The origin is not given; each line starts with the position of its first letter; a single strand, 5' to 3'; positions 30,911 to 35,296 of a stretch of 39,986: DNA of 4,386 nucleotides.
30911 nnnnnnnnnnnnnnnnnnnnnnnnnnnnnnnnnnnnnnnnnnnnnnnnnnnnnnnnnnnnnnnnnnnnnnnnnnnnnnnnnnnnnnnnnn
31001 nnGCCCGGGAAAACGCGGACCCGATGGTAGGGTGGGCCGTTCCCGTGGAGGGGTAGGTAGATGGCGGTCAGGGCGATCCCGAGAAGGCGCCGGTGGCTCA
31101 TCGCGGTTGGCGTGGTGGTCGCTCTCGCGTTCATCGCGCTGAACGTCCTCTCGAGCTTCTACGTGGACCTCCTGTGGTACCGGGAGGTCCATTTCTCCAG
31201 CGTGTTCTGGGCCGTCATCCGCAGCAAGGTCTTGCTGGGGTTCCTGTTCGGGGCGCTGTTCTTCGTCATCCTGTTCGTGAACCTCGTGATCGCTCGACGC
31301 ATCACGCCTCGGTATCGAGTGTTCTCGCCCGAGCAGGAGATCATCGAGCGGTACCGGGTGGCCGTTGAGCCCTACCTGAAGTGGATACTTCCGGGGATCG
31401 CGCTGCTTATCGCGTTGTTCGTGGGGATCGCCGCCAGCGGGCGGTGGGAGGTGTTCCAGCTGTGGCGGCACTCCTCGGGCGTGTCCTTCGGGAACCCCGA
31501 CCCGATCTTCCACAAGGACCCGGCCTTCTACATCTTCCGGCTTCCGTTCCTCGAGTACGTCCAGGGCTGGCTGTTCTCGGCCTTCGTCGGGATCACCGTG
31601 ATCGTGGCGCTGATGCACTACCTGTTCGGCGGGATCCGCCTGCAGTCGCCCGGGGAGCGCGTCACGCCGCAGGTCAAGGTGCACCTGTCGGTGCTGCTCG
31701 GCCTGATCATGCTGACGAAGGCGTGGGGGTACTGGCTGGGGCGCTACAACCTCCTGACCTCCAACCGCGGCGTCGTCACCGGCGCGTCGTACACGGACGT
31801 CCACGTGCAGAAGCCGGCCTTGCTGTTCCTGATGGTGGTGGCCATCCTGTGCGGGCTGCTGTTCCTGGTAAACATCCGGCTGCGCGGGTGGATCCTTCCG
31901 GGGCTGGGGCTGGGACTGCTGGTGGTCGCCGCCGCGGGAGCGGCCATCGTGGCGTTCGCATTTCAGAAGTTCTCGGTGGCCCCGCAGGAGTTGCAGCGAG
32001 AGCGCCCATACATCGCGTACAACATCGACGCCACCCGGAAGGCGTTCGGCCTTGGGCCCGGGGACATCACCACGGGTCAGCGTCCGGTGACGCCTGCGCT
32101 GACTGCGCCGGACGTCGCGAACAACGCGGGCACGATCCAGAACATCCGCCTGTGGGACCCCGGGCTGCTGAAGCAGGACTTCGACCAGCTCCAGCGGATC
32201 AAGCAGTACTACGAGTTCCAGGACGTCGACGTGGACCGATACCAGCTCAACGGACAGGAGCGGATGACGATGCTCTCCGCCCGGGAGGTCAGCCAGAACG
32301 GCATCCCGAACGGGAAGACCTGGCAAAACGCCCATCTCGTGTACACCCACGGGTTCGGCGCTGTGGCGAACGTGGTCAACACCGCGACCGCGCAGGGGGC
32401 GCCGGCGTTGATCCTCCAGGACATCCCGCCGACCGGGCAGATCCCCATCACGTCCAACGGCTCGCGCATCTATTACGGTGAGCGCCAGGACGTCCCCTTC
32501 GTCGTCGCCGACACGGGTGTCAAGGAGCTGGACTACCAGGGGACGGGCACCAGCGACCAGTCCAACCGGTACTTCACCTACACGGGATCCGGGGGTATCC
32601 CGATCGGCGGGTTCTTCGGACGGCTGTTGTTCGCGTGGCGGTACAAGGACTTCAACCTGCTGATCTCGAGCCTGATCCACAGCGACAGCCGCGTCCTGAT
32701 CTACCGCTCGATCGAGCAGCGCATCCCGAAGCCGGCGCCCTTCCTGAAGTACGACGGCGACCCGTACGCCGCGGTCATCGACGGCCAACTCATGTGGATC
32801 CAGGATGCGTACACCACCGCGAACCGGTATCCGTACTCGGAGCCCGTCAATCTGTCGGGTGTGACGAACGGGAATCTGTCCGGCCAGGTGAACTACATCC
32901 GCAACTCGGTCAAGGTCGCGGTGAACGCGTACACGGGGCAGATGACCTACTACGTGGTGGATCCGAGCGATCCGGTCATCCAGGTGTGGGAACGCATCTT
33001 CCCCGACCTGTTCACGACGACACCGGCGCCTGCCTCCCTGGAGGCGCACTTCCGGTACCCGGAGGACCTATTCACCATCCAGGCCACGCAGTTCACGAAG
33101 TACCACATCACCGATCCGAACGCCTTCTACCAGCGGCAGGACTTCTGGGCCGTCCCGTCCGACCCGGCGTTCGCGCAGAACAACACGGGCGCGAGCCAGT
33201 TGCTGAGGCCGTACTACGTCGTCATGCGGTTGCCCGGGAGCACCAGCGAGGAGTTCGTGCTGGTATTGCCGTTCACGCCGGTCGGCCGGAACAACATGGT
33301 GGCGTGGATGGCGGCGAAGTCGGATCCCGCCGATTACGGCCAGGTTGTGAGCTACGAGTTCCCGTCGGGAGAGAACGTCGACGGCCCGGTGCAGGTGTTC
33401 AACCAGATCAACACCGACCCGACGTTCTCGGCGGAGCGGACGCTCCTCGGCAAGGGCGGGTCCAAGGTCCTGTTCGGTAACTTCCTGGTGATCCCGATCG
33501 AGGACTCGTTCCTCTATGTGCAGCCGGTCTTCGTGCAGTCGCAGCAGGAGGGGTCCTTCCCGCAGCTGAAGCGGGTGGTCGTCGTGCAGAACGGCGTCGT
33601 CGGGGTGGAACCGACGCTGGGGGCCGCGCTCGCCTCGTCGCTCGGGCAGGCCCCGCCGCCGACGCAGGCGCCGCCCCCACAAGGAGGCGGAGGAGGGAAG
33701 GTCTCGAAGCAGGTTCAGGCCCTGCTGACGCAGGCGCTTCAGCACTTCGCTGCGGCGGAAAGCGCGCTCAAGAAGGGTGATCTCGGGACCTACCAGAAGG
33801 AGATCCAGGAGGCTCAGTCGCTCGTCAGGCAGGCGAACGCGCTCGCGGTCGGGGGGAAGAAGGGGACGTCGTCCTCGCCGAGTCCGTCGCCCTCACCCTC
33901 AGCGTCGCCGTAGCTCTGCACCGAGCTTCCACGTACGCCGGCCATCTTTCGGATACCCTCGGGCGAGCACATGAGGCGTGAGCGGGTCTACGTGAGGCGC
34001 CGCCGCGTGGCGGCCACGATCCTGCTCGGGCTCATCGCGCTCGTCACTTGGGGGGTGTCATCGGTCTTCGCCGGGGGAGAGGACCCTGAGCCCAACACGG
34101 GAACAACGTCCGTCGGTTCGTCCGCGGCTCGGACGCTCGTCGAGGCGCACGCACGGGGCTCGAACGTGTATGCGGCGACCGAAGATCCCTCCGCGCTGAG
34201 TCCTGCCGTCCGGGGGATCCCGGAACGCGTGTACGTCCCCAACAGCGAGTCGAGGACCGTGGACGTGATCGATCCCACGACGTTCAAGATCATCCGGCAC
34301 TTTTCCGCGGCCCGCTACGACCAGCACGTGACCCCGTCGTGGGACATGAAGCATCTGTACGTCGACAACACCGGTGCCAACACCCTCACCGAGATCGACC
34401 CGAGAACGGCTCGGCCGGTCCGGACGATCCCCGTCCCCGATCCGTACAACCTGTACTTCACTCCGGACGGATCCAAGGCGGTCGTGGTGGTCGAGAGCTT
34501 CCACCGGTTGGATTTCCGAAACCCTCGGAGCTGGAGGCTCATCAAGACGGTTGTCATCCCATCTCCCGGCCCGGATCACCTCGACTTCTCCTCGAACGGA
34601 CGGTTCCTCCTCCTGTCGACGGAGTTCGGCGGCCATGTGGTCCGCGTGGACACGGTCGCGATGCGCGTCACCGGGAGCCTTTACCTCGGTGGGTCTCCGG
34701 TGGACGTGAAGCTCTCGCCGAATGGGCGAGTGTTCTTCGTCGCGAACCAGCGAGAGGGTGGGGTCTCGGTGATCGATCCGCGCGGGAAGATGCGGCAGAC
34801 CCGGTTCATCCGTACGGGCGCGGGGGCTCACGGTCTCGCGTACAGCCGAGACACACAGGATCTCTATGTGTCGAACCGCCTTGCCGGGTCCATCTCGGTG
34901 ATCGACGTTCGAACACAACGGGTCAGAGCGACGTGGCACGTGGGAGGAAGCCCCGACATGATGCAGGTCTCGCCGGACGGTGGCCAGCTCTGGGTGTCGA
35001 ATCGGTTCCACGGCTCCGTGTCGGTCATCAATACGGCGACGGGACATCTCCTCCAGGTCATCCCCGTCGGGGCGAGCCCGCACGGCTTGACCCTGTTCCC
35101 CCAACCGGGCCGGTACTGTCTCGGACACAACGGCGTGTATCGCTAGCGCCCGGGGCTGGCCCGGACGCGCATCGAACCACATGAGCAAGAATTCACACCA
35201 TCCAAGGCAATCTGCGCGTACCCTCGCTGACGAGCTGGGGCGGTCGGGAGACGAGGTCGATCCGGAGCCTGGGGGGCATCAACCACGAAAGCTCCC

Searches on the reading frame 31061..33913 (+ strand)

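Call 76: search_protein_families(library=pfam, proteins=[window:31061-33913:+], max_evalue=0.00001)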
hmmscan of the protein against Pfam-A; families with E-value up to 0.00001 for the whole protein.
window:31061-33913:+ (950 aa): 1 family
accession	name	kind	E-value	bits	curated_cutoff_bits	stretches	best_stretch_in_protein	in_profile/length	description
PF03699.18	UPF0182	-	2.8e-278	925.6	27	1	14-796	2-770/770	Uncharacterised protein family (UPF0182)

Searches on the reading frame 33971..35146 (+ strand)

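Call 76: search_protein_families(library=pfam, proteins=[window:33971-35146:+], max_evalue=0.00001)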
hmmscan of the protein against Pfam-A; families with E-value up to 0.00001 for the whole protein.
window:33971-35146:+ (391 aa): 4 families
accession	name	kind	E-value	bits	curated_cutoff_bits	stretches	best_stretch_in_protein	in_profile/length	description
PF21783.3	YNCE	-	1.6e-35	123.4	27.1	1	86-373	41-331/339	YNCE-like beta-propeller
PF10282.15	Lactonase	-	7.9e-11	42.2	21.7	0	285-360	245-327/344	Lactonase, 7-bladed beta-propeller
PF25174.1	Beta-prop_THOC3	-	1.5e-08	34.4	305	0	246-364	52-167/272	THOC3 beta-propeller domain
PF02239.22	Cytochrom_D1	-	2.1e-07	30.3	25.5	1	254-366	6-117/368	Cytochrome D1 heme domain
